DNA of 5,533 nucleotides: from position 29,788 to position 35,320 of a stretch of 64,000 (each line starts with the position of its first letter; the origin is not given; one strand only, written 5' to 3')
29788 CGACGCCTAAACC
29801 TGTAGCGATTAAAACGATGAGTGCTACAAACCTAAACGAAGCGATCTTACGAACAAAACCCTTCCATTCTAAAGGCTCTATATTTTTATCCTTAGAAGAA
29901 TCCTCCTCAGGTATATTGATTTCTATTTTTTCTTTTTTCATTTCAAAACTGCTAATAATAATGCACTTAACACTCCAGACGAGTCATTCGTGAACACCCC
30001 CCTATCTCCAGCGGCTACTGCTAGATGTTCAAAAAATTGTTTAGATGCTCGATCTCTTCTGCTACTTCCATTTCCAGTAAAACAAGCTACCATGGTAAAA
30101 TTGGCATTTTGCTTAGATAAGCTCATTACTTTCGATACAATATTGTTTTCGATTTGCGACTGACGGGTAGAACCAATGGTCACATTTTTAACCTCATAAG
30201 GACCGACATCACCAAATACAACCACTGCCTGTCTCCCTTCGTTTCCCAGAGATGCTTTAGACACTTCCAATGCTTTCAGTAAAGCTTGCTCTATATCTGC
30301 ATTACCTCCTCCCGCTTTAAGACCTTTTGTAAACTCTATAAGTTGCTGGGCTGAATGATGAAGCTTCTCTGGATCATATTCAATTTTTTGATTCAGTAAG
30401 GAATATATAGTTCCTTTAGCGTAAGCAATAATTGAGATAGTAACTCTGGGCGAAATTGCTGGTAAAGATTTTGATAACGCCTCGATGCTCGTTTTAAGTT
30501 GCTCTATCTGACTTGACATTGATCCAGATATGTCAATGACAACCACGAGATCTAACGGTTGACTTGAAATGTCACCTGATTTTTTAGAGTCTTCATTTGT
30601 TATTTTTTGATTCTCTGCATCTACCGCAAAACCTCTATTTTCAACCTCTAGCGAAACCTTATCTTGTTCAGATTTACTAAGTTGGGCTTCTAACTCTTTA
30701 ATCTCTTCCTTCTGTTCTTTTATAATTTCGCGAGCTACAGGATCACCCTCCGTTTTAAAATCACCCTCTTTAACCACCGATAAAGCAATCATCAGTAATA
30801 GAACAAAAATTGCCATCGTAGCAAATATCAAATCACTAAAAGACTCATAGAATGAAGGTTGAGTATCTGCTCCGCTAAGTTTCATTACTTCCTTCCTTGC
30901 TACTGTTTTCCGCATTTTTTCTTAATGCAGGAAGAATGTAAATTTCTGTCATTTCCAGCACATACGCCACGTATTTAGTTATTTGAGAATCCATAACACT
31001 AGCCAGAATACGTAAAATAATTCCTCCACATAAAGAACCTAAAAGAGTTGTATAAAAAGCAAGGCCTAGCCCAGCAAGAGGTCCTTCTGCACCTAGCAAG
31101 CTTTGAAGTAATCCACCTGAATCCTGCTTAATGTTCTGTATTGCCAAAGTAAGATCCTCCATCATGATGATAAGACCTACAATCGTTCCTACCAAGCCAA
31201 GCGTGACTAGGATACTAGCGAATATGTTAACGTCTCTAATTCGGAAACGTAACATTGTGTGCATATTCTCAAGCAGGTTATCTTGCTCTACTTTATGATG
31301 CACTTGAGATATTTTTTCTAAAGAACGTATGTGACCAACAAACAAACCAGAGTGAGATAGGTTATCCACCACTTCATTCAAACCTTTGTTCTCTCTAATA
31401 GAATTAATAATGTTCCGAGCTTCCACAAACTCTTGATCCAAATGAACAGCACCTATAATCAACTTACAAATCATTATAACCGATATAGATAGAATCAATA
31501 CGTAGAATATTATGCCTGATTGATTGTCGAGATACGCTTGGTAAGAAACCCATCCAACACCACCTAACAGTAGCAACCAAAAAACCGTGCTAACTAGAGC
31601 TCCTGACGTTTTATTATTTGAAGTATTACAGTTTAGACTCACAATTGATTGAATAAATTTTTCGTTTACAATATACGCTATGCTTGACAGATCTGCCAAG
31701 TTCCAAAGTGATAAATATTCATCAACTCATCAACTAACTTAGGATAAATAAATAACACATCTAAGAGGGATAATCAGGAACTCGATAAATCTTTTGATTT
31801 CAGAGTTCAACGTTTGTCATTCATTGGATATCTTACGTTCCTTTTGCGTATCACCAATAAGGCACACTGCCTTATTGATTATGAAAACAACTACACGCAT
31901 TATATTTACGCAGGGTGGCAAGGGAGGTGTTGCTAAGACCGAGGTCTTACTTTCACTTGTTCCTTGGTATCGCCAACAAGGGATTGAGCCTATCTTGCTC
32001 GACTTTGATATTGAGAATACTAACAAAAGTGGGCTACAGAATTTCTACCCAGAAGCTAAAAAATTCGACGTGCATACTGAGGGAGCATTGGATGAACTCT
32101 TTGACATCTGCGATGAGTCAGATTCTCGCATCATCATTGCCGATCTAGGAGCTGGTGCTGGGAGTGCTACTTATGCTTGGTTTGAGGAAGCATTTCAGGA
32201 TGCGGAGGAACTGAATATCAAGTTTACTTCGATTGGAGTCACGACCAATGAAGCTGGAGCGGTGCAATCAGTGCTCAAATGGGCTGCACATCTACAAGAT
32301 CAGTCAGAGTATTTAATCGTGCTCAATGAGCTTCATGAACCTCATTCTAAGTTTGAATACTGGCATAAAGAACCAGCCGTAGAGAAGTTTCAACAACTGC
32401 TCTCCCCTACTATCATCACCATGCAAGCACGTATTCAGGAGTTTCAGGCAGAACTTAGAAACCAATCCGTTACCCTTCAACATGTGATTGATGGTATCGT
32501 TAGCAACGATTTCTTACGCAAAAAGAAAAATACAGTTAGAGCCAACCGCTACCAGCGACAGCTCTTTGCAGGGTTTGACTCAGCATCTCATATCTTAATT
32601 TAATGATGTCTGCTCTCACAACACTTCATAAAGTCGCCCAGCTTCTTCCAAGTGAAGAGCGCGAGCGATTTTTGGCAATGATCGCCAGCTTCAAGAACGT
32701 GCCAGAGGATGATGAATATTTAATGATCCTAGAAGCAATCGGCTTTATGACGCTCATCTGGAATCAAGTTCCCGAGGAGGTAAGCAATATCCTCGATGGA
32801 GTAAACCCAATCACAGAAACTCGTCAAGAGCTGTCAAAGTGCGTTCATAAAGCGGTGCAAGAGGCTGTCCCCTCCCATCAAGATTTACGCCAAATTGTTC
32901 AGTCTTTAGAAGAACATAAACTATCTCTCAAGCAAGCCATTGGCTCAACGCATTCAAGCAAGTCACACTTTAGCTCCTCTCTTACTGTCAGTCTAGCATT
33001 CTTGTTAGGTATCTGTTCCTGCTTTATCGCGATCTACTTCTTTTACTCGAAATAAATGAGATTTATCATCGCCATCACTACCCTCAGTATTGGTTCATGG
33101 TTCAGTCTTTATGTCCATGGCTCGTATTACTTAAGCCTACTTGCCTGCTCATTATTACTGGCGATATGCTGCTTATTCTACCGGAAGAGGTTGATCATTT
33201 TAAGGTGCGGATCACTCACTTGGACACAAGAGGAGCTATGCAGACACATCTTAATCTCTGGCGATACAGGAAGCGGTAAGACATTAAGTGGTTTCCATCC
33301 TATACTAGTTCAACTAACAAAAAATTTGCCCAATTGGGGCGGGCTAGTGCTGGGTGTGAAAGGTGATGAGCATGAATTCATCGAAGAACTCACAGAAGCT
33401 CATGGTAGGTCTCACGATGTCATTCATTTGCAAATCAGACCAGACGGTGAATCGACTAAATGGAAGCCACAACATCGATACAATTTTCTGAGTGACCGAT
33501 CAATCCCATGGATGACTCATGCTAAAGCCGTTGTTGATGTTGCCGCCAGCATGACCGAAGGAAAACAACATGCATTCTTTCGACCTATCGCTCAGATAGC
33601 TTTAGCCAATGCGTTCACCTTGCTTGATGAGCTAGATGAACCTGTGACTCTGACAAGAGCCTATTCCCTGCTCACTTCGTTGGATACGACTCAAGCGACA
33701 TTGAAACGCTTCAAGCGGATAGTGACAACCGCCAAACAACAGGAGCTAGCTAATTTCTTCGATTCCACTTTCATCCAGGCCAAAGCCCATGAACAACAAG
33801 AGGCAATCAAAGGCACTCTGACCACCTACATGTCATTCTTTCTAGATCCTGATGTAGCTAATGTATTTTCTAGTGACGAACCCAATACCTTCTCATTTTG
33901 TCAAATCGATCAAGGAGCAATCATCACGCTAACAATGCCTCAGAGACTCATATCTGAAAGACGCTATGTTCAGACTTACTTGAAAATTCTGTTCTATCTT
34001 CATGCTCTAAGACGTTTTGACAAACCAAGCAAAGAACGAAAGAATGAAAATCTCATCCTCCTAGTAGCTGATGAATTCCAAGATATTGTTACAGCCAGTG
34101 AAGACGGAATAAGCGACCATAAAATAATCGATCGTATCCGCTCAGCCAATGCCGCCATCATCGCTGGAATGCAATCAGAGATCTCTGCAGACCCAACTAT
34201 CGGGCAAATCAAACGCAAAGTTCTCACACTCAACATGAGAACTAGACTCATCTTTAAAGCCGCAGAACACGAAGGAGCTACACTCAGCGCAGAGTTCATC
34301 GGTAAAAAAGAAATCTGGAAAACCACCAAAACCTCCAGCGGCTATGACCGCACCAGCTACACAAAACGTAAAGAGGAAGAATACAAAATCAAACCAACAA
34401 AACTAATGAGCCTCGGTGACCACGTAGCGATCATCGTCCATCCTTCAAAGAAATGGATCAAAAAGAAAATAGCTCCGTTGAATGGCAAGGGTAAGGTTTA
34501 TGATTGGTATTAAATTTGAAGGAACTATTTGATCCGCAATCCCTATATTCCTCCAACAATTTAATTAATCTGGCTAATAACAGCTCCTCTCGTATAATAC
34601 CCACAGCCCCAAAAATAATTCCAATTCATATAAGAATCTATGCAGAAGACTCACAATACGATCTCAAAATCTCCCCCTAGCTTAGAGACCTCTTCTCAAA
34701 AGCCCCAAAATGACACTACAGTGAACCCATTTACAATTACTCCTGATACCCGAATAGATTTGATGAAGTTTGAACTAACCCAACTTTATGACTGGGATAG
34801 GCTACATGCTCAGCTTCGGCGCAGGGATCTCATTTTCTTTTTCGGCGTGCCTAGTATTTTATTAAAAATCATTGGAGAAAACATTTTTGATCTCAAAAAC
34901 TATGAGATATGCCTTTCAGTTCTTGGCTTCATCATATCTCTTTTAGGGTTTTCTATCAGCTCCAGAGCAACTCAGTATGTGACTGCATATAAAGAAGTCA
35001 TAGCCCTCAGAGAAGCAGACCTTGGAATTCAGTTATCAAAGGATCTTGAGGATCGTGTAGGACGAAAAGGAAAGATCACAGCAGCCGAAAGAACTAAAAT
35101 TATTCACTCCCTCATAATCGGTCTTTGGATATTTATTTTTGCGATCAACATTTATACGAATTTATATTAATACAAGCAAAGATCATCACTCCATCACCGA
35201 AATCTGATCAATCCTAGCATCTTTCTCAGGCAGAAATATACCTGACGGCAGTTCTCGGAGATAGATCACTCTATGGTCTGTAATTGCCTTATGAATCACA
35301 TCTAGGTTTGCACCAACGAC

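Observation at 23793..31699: Nine-gene MotA / MotB-vWA / lipoprotein / TPR operon ending in a toxin-immunity-like pair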

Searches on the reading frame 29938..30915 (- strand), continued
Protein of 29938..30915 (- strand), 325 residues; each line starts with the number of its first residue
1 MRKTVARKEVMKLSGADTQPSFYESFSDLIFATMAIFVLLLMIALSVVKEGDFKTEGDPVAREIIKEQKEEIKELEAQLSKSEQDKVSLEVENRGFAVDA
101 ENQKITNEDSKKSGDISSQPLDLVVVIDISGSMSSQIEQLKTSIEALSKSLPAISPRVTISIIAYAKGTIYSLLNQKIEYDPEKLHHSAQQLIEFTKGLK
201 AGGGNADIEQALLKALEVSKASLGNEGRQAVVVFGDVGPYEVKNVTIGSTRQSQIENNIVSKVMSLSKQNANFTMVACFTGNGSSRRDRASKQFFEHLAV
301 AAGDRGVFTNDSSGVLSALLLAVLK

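Call 76: predict_structure(alignment_id=A1)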
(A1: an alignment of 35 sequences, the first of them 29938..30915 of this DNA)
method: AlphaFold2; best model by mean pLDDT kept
length: 325 residues; sequences in the alignment: 35
mean_pLDDT: 82.4   pTM: 0.64
mean pLDDT of the five models: 82.4, 82.3, 81.1, 80.8, 80.5
residues with pLDDT >= 90: 156; 70-90: 103; 50-70: 46; < 50: 20
segments of 3 or more residues with pLDDT < 50: 12-16, 50-56, 109-115
pLDDT, mean of each block of 10 residues (from residue 1): 54 50 76 91 73 53 77 86 79 58 52 61 95 93 92 90 90 89 77 94 89 95 85 94 86 95 96 95 94 97 95 85 79
secondary structure, 60 per line:
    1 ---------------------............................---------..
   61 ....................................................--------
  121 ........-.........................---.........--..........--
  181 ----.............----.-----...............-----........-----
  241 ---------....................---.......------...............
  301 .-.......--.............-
elements in order: H22-49 H59-112 E121-128 H131-154 E158-166 E169-178 H185-197 H208-222 E228-235 H250-269 E273-279 H286-301 E306-309 H312-324
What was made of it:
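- Checked: The AF2 model has pLDDT 82, with TM helix 22-49, helix 59-112 and vWA 121-325 (call 76).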

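Call 78: fold_search(model_id=the predicted structure, library=pdb)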
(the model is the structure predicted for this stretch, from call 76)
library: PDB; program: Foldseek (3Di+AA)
matches with E <= 10: 1340; with E <= 0.001: 296
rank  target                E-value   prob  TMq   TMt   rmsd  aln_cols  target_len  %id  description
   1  7n1o                  6.5e-09  1.00  0.45  0.55   3.9       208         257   15  The von Willebrand factor A domain of human capillary morphogenesis gene II, flexibly fused to the 1TEL crystallization  (released 2021-06-09)
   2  9c4f_I                1.1e-08  1.00  0.45  0.72   4.5       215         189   25  Infectious B19V capsid (released 2024-10-16)
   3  8pfd_B                1.6e-08  1.00  0.45  0.73   4.2       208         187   18  Crystal structure of binary complex between Aster yellows witches'-broom phytoplasma effector SAP05 and the von Willeb (released 2023-07-05)
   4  6fpz_A                2.3e-08  1.00  0.43  0.25   4.5       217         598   20  Inter-alpha-inhibitor heavy chain 1, D298A (released 2019-02-27)
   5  6fpy_B                3.8e-08  1.00  0.44  0.25   4.3       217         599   18  Inter-alpha-inhibitor heavy chain 1, wild type (released 2019-02-27)
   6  4fx5                  4.5e-08  1.00  0.43  0.33   4.2       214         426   14  von Willebrand factor type A from Catenulispora acidiphila (released 2012-07-18)
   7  6fpy_A                4.8e-08  1.00  0.43  0.25   4.5       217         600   21  Inter-alpha-inhibitor heavy chain 1, wild type (released 2019-02-27)
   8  7y1t_B                8.8e-08  1.00  0.39  0.37  12.8       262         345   13  Complex of integrin alphaV/beta8 and L-TGF-beta1 at a ratio of 1:2 (released 2022-08-31)
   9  4wfq                  9.9e-08  1.00  0.40  0.62   4.7       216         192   12  Crystal structure of TFIIH subunit (released 2015-02-18)
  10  8jtl_A                1.1e-07  1.00  0.44  0.70   4.0       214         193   17  Structure of OY phytoplasma SAP05 binding with AtRpn10 (released 2023-07-12)
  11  8j4a_B                1.3e-07  1.00  0.44  0.70   4.0       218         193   16  Crystal structure of OY phytoplasma SAP05 in complex with AtRPN10 (released 2024-02-28)
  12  1atz_B                1.4e-07  1.00  0.40  0.64   4.4       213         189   21  HUMAN VON WILLEBRAND FACTOR A3 DOMAIN (released 1998-02-25)
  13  7o4i_6                1.6e-07  1.00  0.41  0.38   8.2       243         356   13  Yeast RNA polymerase II transcription pre-initiation complex with initial transcription bubble (released 2021-06-16)
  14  8fzu_A                1.8e-07  1.00  0.44  0.55   3.7       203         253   15  The von Willebrand factor A domain of human capillary morphogenesis gene II, flexibly fused to the 1TEL crystallizatio (released 2023-07-19)
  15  9p95_B                2.1e-07  1.00  0.40  0.35  12.4       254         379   15  CryoEM structure of integrin alpha4beta7 bound to MAdCAM-1 (released 2025-09-24)
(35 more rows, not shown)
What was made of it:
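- Checked: Foldseek matches vWA domains at E ~1e-8 (call 78).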

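Call 79: search_protein_representatives(alignment_id=A1)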
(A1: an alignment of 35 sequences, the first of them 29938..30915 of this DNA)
Query: 35 sequences, 318 profile positions. Proteins with E-value up to 0.001 (for the whole library): 2023; up to 1e-10: 429; up to 1e-30: 127. The best 150 are listed.
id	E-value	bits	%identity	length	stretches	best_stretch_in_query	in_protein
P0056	3.7e-116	404.2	-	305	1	1-316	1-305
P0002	8.5e-115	399.8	-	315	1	1-317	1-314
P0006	9.8e-115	399.6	-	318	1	1-317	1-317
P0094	7.9e-108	376.9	-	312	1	1-318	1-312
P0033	1.9e-100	352.6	-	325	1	1-316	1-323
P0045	1.7e-97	342.9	-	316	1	1-317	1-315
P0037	4.8e-96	338.2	-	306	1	1-316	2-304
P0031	5.1e-90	318.4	-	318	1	1-317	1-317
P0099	7.5e-90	317.8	-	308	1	1-318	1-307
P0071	4.7e-89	315.2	-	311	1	5-316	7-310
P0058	4.7e-89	315.2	-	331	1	1-315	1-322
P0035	7.2e-88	311.3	-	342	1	3-318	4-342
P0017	3.7e-86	305.7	-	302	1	1-316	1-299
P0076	8.7e-86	304.5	-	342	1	1-318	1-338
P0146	1.1e-83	297.5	-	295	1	24-316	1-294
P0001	1.4e-83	297.2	-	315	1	1-316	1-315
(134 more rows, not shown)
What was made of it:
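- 29938..30885 (-): g2: B-subunit analogue (315 aa; the ORF is open up to 30915). It has a TM helix with an invariant Asp (FYESFSD), a ~54-residue helix, and a periplasmic vWA domain with a DxSxS MIDAS. The family has 127 representatives at E<=1e-30 among 1.84 billion (call 79).
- The system is rare (127 representatives, call 79), so targets would be few.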

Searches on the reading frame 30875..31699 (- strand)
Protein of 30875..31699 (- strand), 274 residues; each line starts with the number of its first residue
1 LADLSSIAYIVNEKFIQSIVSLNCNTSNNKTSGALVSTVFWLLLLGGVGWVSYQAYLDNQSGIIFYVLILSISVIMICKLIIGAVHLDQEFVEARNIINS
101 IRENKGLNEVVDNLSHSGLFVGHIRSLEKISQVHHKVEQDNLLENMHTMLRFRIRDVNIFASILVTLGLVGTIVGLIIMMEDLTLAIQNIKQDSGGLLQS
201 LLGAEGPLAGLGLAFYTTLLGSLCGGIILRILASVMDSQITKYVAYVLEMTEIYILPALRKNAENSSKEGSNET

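Call 3: search_protein_families(library=pfam, proteins=[window:30875-31699:-], max_evalue=1)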
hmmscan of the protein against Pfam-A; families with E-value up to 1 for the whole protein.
window:30875-31699:- (274 aa): 1 family
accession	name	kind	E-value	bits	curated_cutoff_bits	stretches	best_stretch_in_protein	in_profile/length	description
PF01618.21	MotA_ExbB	-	1.7e-06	28.3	22.9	1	143-245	35-123/127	MotA/TolQ/ExbB proton channel family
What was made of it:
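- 30875..31699 (-): g1: MotA/ExbB/TolQ-type channel subunit (274 aa, TTG start is uncertain). It has no long cytoplasmic tail. PF01618 E 1.7e-6 (call 3).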

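Call 4: search_protein_families(library=padloc, proteins=[window:30875-31699:-], max_evalue=1)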
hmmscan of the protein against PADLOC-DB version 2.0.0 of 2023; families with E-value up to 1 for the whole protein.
window:30875-31699:- (274 aa): 10 families
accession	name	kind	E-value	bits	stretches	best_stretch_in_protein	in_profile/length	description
PDLC00597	ZorA1|ZorA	-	8.9e-05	19.4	1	113-242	61-186/683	MotA/ExbB/TolQ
PDLC00602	ZorA1|ZorA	-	0.00013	18.9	1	75-242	41-199/648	MotA/ExbB/TolQ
PDLC00640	ZorA2|ZorA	-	0.00046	17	1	157-255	45-132/590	MotA/ExbB/TolQ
PDLC00604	ZorA1|ZorA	-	0.022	11.2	1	153-240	136-214/639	MotA/ExbB/TolQ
PDLC00635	ZorA2|ZorA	-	0.06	10.3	1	153-239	42-116/505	MotA/ExbB/TolQ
PDLC00595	ZorA1|ZorA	-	0.064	10.1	1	150-245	131-224/487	MotA/ExbB/TolQ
PDLC00648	ZorA3|ZorA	-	0.12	9.1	1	161-221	109-165/692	MotA/ExbB/TolQ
PDLC00649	ZorA3|ZorA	-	0.36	7.1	1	163-222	112-167/698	MotA/ExbB/TolQ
PDLC00647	ZorA3|ZorA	-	0.41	7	1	163-221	117-171/780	MotA/ExbB/TolQ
PDLC00601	ZorA1|ZorA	-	0.64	6.6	1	162-200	140-179/699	MotA/ExbB/TolQ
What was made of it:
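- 30875..31699 (-): Weak ZorA hits (call 4).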

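Call 5: search_protein_families(library=ncbifam, proteins=[window:30875-31699:-], max_evalue=1)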
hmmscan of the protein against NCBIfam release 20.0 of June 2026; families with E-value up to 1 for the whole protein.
window:30875-31699:- (274 aa): 1 family
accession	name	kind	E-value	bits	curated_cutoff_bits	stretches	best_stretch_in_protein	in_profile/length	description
NF033915.0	antiphage_ZorA_2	subfamily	0.41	9.6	100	1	160-243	111-187/383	anti-phage ZorAB system protein ZorA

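Call 69: search_solved_structures(query=A4, max_evalue=1)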
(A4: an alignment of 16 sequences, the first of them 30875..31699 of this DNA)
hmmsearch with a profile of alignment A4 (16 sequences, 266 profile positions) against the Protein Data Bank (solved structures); distinct sequences matched with E-value up to 1: 4.
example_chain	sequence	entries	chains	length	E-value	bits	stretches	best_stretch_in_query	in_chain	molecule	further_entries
9b7j_R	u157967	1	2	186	0.36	13.5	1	73-137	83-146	Dynactin subunit 3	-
2qv3_A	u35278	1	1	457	0.43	13.3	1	40-143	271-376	Vacuolating cytotoxin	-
30dr_O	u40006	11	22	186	0.49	13.1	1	73-137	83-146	Dynactin subunit 3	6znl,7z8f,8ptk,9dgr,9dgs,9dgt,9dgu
6ody_A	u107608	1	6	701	0.9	12.2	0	45-143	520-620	Vacuolating cytotoxin autotransporter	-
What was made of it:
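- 30875..31699 (-): No sequence-level hit to a solved MotA/ExbB/TolQ structure (call 69).
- Tried and rejected: The MotA family profile found no solved MotA/ExbB/TolQ/ZorA structure by sequence (call 69).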

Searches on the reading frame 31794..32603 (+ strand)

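Call 9: search_protein_families(library=pfam, proteins=[window:31794-32603:+], max_evalue=0.01)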
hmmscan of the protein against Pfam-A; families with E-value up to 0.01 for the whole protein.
window:31794-32603:+ (269 aa): 1 family
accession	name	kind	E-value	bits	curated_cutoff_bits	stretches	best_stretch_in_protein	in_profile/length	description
PF01656.29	CbiA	-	2.8e-05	24.5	25.4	1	37-230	1-73/125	CobQ/CobB/MinD/ParA nucleotide binding domain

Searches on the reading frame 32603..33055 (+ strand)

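Call 9: search_protein_families(library=pfam, proteins=[window:32603-33055:+], max_evalue=0.01)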
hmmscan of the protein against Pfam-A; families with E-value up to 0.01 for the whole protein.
window:32603-33055:+ (150 aa): 1 family
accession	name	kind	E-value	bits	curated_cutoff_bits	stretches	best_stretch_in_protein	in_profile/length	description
PF09177.16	STX6_10_61_N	-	0.01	16.8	29.4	0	54-126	4-77/99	Syntaxin 6/10/61, N-terminal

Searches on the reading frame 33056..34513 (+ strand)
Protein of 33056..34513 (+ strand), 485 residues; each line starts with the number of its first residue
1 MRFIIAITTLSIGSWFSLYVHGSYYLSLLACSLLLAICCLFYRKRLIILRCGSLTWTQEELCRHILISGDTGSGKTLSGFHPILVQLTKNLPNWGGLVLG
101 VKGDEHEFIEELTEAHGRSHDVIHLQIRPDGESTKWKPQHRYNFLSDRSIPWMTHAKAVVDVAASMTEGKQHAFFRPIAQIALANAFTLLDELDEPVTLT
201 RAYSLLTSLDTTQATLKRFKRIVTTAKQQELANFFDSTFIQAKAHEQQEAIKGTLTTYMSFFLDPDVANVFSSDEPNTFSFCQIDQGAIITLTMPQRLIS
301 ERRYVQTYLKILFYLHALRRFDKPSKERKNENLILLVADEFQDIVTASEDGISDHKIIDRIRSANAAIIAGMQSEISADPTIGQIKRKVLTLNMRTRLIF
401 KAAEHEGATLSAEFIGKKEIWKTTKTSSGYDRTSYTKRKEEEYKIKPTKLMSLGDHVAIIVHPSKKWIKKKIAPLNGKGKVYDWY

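Call 9: search_protein_families(library=pfam, proteins=[window:33056-34513:+], max_evalue=0.01)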
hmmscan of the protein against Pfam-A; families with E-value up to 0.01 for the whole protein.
window:33056-34513:+ (485 aa): 4 families
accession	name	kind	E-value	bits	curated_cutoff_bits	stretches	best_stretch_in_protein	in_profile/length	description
PF10412.15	TrwB_AAD_bind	-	1.5e-12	47.6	20.5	1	54-464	7-377/387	Type IV secretion-system coupling protein DNA-binding domain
PF02534.20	T4SS-DNA_transf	-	4.1e-11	42.8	20.1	1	60-469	43-439/468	Type IV secretory system Conjugative DNA transfer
PF12696.13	TraG-D_C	-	2.4e-06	27.9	22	1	335-452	3-123/126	TraM recognition site of TraD and TraG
PF00270.35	DEAD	-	0.00089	19.5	26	0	63-90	15-42/167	DEAD/DEAH box helicase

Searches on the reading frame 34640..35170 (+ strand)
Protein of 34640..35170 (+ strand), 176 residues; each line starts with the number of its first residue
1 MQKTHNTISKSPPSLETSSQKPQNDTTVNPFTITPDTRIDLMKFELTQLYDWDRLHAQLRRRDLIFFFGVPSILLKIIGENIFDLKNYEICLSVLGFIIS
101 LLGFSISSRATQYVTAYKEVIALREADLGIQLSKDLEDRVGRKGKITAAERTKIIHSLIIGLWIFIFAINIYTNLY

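Call 9: search_protein_families(library=pfam, proteins=[window:34640-35170:+], max_evalue=0.01)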
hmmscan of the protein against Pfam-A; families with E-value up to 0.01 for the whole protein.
window:34640-35170:+ (176 aa): 1 family
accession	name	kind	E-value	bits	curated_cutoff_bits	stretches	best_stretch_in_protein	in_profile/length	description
PF24838.2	8xMP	-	2.9e-07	30.8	30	1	56-170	14-134/136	Octameric membrane protein family (8xMP)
